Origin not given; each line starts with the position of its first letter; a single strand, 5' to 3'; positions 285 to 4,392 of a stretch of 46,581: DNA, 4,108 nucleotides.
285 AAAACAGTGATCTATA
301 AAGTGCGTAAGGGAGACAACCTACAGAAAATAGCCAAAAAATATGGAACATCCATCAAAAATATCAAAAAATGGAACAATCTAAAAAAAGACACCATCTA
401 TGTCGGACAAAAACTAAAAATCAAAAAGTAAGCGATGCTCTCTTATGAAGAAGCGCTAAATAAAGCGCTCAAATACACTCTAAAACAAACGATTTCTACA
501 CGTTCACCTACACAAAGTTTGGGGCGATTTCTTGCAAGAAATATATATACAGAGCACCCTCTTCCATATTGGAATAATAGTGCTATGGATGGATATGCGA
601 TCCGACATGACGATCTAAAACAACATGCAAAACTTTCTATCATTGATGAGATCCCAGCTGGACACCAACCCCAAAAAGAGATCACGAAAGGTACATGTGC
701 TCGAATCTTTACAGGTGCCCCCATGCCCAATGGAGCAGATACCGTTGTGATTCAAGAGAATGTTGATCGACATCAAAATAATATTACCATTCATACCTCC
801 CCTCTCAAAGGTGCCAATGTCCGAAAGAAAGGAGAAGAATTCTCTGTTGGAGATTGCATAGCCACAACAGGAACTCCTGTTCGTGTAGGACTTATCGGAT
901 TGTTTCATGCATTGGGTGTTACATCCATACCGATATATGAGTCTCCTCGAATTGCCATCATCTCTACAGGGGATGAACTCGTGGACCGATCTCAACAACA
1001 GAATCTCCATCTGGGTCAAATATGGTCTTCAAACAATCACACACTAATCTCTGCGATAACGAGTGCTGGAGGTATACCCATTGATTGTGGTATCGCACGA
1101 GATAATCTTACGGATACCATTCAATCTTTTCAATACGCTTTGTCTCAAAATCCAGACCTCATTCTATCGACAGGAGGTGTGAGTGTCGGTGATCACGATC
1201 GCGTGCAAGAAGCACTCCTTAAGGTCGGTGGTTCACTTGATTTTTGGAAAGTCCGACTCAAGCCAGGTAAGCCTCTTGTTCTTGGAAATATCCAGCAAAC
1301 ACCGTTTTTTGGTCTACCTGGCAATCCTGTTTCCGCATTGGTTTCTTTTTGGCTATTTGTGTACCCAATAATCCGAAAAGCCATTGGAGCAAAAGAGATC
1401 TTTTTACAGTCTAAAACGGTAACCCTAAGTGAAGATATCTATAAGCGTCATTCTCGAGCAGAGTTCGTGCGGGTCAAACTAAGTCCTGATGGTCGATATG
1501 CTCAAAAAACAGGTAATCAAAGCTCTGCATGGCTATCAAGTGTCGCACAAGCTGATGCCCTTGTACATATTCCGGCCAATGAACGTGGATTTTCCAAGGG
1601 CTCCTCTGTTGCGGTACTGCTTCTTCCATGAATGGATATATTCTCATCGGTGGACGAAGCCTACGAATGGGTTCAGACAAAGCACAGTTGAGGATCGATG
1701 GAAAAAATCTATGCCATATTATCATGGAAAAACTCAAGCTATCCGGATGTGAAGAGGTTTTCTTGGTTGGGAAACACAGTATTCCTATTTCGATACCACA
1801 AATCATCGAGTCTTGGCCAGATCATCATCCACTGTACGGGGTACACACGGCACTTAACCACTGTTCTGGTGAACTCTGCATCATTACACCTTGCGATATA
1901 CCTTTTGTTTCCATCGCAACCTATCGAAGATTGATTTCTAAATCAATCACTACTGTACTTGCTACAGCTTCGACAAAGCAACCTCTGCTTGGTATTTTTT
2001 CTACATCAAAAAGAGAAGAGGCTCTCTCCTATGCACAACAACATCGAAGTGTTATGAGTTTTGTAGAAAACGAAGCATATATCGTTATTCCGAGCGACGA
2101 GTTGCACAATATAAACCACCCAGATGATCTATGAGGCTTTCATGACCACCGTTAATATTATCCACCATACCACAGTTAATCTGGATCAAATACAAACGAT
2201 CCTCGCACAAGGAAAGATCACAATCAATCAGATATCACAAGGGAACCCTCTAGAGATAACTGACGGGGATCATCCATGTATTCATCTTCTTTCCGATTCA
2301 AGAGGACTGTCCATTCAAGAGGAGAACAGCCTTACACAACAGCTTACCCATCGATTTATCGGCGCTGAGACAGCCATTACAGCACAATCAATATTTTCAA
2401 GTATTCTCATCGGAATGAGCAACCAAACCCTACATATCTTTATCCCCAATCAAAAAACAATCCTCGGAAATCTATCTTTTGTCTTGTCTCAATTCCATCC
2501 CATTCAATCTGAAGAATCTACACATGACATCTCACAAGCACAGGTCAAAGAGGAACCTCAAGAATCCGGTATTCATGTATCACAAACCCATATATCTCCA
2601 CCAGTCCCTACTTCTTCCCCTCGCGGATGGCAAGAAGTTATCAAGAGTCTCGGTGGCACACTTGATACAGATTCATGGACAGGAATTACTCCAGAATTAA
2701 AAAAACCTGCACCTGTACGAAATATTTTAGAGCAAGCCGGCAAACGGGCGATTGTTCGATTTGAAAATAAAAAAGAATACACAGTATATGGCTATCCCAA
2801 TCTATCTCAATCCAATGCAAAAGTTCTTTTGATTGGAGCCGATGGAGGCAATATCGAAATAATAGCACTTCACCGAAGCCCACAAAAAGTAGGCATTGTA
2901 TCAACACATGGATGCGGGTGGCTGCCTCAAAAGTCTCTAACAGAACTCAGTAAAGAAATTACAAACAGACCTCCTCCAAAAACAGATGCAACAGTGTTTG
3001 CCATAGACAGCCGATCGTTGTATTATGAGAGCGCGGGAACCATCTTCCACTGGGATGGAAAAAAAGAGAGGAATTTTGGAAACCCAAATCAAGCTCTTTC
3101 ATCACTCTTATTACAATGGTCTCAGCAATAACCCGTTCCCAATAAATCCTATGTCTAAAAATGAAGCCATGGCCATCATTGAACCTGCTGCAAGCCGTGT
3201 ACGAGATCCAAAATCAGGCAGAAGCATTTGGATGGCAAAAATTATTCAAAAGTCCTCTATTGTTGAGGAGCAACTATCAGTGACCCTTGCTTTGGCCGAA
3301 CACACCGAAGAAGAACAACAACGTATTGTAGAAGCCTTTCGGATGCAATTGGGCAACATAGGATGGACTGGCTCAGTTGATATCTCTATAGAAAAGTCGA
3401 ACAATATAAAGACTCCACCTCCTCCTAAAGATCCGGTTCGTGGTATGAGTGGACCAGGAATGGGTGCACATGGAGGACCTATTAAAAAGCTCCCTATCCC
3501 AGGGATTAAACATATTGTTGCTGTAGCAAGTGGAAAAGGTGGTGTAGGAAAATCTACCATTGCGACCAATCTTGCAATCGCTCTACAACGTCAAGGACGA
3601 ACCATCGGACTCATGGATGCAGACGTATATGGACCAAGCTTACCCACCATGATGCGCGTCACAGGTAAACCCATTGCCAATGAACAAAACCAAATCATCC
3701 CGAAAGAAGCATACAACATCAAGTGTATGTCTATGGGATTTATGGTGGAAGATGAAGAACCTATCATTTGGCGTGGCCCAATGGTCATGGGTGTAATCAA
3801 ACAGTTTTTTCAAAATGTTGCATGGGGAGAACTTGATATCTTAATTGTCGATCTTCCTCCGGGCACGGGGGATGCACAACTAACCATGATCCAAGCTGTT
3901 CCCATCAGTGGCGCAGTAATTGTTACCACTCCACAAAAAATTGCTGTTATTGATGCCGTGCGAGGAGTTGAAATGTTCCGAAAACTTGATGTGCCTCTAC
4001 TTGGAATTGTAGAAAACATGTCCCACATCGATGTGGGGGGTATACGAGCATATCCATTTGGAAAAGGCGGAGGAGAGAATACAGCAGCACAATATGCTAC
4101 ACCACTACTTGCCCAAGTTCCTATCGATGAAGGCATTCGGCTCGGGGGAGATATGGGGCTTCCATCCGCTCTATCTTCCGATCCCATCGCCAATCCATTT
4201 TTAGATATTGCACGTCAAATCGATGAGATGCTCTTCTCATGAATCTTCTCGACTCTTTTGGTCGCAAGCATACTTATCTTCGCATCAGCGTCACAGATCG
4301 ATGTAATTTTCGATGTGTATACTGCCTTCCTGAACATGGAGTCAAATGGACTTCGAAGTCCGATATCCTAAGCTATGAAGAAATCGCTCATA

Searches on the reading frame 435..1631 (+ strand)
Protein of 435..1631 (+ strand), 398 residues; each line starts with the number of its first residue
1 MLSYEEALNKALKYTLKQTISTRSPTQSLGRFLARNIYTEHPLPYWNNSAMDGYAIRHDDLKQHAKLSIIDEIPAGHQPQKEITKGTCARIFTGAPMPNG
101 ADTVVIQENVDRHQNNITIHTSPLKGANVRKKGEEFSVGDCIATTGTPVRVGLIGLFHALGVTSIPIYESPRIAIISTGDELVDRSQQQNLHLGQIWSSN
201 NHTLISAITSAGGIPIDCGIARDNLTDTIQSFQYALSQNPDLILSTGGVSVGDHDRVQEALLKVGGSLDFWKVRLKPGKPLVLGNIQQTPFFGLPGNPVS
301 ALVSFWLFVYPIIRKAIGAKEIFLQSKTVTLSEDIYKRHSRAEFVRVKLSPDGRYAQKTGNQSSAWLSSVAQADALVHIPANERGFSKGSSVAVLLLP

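Call 20: search_protein_families(library=pfam, proteins=[window:435-1631:+], max_evalue=0.01)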
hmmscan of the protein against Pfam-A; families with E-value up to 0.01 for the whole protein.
window:435-1631:+ (398 aa): 3 families
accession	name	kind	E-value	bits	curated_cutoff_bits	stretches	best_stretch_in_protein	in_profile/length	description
PF03453.22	MoeA_N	-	2.1e-39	135.2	30.8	1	2-161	1-160/160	MoeA N-terminal region (domain I and II)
PF00994.29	MoCF_biosynth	-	6.9e-28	97.6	26.6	1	174-314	1-143/144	Probable molybdopterin binding domain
PF03454.20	MoeA_C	-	2.7e-17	63.2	22.1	1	329-397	2-72/72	MoeA C-terminal region (domain IV)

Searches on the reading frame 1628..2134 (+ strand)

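Call 20: search_protein_families(library=pfam, proteins=[window:1628-2134:+], max_evalue=0.01)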
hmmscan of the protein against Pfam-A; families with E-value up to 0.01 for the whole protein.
window:1628-2134:+ (168 aa): 1 family
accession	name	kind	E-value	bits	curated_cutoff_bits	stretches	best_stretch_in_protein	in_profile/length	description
PF12804.13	NTP_transf_3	-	9e-26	91.4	27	1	3-147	1-155/160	MobA-like NTP transferase domain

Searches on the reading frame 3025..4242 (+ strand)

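Call 20: search_protein_families(library=pfam, proteins=[window:3025-4242:+], max_evalue=0.01)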
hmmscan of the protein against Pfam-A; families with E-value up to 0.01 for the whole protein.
window:3025-4242:+ (405 aa): 10 families
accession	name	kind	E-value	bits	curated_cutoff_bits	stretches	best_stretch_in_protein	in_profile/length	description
PF10609.15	ParA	-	1.1e-91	307.1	27.1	1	161-399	2-245/246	NUBPL iron-transfer P-loop NTPase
PF01656.29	CbiA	-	3.5e-12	46.8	25.4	1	165-322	1-66/125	CobQ/CobB/MinD/ParA nucleotide binding domain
PF13614.12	AAA_31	-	3.6e-08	34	27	1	163-203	2-42/177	AAA domain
PF09140.17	MipZ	-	7.7e-07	29.1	20.7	1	163-237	1-72/262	ATPase MipZ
PF00142.24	Fer4_NifH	-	0.00011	22.3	25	1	169-205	6-42/271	4Fe-4S iron sulfur cluster binding proteins, NifH/frxC family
PF02374.21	ArsA_ATPase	-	0.00024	20.9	24.3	1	167-195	5-33/305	Anion-transporting ATPase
PF06564.18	CBP_BcsQ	-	0.0045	17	21.3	1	164-199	3-38/234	Cellulose biosynthesis protein BcsQ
PF13481.12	AAA_25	-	0.0061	16.6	27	0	162-193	32-62/195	AAA domain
PF07015.17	VirC1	-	0.0066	16.2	24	0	164-202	3-41/231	VirC1 protein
PF16575.11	CLP1_P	-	0.0082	16.4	26.6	0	170-204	1-35/188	mRNA cleavage and polyadenylation factor CLP1 P-loop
